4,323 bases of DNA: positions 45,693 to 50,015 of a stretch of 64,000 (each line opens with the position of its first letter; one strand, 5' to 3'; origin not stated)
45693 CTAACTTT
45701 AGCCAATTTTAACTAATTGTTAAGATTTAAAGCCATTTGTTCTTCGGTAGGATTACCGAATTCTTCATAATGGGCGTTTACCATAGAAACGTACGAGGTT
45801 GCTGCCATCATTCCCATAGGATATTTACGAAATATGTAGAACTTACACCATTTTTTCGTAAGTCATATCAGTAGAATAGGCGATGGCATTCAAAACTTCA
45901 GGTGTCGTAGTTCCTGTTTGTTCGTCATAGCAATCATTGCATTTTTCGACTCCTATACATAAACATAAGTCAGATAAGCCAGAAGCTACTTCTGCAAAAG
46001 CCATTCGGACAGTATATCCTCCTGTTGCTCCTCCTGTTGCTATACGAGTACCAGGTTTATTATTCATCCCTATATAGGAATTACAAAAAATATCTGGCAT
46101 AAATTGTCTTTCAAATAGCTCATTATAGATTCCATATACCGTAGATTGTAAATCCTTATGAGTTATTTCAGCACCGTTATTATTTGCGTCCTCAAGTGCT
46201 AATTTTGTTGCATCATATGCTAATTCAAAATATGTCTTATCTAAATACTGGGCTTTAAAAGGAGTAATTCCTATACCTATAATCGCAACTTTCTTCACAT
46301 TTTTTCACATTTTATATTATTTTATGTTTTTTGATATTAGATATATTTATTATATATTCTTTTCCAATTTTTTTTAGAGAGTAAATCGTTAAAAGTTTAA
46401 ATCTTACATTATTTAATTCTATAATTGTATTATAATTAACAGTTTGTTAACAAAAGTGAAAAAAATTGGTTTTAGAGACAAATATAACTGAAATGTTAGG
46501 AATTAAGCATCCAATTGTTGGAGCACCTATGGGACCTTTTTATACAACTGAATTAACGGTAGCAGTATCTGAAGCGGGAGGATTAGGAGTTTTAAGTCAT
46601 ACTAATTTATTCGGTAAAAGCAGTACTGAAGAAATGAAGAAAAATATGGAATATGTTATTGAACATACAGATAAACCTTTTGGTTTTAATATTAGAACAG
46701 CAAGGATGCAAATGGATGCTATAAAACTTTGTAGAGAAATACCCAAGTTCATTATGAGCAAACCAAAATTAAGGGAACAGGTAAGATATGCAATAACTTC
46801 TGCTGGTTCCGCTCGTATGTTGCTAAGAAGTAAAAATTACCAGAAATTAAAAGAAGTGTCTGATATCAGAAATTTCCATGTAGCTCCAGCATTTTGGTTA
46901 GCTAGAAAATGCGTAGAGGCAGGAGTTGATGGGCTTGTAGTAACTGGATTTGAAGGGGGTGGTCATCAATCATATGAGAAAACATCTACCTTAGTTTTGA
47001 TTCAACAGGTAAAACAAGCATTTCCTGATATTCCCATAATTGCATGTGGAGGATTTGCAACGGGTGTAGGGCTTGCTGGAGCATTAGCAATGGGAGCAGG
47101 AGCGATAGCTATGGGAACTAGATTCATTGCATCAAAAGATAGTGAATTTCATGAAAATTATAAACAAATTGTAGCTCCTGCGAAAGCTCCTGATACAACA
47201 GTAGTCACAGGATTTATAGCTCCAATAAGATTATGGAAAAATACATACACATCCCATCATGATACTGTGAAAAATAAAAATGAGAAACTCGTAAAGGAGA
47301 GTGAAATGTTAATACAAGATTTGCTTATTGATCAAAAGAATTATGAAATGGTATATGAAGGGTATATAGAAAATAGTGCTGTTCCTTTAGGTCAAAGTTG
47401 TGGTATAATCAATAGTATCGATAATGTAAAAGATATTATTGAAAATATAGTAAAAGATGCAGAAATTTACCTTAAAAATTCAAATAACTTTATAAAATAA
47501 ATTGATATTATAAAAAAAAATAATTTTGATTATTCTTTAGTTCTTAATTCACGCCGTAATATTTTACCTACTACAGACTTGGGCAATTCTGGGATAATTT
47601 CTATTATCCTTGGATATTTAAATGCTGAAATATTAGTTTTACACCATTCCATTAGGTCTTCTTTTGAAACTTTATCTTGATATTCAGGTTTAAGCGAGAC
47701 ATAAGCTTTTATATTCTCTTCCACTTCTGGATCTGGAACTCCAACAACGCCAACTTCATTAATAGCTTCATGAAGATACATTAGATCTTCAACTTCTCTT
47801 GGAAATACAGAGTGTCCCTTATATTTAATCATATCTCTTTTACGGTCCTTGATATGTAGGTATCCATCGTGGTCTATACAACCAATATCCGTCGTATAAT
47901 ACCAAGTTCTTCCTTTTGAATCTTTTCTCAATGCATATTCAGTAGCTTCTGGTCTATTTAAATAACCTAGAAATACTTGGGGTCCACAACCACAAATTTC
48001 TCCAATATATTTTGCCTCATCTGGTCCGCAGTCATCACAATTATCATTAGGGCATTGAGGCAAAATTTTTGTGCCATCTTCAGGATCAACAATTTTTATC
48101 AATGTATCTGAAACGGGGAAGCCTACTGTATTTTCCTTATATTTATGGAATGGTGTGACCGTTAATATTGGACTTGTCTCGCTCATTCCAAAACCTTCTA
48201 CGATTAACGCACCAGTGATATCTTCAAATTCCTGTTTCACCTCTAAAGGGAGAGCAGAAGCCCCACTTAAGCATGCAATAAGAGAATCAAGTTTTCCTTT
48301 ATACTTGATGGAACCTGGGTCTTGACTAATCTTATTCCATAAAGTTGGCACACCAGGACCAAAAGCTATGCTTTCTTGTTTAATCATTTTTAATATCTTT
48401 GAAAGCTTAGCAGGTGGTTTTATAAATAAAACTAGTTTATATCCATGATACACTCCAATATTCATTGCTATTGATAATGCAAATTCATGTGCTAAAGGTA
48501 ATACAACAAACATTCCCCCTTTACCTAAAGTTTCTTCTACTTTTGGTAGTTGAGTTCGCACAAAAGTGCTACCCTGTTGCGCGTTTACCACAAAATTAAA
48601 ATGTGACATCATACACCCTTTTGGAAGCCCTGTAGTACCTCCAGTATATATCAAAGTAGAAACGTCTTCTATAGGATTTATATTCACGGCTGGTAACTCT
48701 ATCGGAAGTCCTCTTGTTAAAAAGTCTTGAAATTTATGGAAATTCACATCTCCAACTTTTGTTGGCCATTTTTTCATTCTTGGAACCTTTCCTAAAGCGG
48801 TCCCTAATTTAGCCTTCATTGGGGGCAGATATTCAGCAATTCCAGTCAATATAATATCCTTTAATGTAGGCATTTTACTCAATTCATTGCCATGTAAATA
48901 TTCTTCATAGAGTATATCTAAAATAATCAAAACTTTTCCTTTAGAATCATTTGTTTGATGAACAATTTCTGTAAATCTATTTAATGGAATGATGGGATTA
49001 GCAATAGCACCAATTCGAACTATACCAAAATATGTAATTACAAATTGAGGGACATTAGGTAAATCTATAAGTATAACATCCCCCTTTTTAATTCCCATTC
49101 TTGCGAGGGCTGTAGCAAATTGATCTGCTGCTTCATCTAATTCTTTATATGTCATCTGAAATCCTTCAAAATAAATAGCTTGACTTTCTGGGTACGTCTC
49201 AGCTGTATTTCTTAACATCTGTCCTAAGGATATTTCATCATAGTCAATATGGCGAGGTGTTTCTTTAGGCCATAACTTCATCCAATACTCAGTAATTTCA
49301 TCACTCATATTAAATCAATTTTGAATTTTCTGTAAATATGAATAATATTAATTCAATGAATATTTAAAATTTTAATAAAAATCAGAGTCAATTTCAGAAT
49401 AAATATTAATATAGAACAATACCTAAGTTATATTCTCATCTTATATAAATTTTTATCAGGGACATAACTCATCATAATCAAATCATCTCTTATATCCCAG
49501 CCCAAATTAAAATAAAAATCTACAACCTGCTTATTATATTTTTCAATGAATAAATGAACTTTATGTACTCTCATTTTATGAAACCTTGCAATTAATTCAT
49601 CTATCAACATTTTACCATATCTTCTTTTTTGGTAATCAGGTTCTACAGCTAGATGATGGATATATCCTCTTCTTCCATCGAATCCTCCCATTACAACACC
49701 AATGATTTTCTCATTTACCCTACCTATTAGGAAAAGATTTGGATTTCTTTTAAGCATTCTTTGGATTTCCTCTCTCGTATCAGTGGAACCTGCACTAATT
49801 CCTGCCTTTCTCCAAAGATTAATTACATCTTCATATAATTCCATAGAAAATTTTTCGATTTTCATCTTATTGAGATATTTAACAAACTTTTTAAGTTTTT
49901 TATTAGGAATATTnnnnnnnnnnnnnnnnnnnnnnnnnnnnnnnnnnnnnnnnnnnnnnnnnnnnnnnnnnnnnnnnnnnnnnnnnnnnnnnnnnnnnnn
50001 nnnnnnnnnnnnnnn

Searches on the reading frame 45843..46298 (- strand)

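Call 86: search_protein_families(library=pfam, proteins=[window:45843-46298:-], max_evalue=0.001)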
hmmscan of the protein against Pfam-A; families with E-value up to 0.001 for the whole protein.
window:45843-46298:- (151 aa): 1 family
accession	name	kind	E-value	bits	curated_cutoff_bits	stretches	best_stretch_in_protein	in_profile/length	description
PF00108.29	Thiolase_N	-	1.7e-05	24.7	26.4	1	4-142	1-137/260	Thiolase, N-terminal domain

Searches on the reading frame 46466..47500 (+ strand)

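Call 86: search_protein_families(library=pfam, proteins=[window:46466-47500:+], max_evalue=0.001)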
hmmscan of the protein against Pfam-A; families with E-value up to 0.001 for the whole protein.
window:46466-47500:+ (344 aa): 3 families
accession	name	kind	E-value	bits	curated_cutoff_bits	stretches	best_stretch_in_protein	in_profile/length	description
PF03060.21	NMO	-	1.7e-46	159.6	28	1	6-331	3-331/331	Nitronate monooxygenase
PF01070.24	FMN_dh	-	2.6e-09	37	24.9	1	146-221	232-306/350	FMN-dependent dehydrogenase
PF00478.31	IMPDH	-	5.3e-08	32.7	25.6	1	3-217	23-173/345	IMP dehydrogenase / GMP reductase domain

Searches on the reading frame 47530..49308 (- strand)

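Call 86: search_protein_families(library=pfam, proteins=[window:47530-49308:-], max_evalue=0.001)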
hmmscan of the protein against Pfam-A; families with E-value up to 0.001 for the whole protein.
window:47530-49308:- (592 aa): 2 families
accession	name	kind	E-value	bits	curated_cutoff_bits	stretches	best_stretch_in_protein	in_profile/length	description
PF00501.34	AMP-binding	-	8.1e-76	255.7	29.9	1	33-450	2-384/384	AMP-binding enzyme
PF13193.12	AMP-binding_C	-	5.8e-16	59.6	24.5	1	505-582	1-76/76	AMP-binding enzyme C-terminal domain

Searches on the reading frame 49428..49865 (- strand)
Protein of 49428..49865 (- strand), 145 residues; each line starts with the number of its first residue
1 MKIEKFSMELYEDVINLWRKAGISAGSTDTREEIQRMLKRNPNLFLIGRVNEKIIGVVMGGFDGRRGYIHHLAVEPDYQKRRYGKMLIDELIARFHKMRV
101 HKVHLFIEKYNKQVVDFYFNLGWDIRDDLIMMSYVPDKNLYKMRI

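Call 86: search_protein_families(library=pfam, proteins=[window:49428-49865:-], max_evalue=0.001)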
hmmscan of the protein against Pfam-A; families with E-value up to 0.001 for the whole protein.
window:49428-49865:- (145 aa): 6 families
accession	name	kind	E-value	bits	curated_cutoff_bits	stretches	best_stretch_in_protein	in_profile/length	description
PF00583.31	Acetyltransf_1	-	1.6e-16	61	20.7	1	13-122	3-115/116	Acetyltransferase (GNAT) family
PF13673.13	Acetyltransf_10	-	1.2e-11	45.1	23.6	1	31-124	19-108/128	Acetyltransferase (GNAT) domain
PF13508.13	Acetyltransf_7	-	4.1e-10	40.3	27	1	44-123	4-82/84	Acetyltransferase (GNAT) domain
PF13480.13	Acetyltransf_6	-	2.7e-05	24.8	22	1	10-107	34-136/143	Acetyltransferase (GNAT) domain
PF08445.16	FR47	-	0.0003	21.1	22.1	1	65-126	20-80/86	FR47-like protein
PF12568.14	PanZ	-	0.00046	20.1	22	1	18-97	22-92/128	Acetyltransferase (GNAT) domain, PanZ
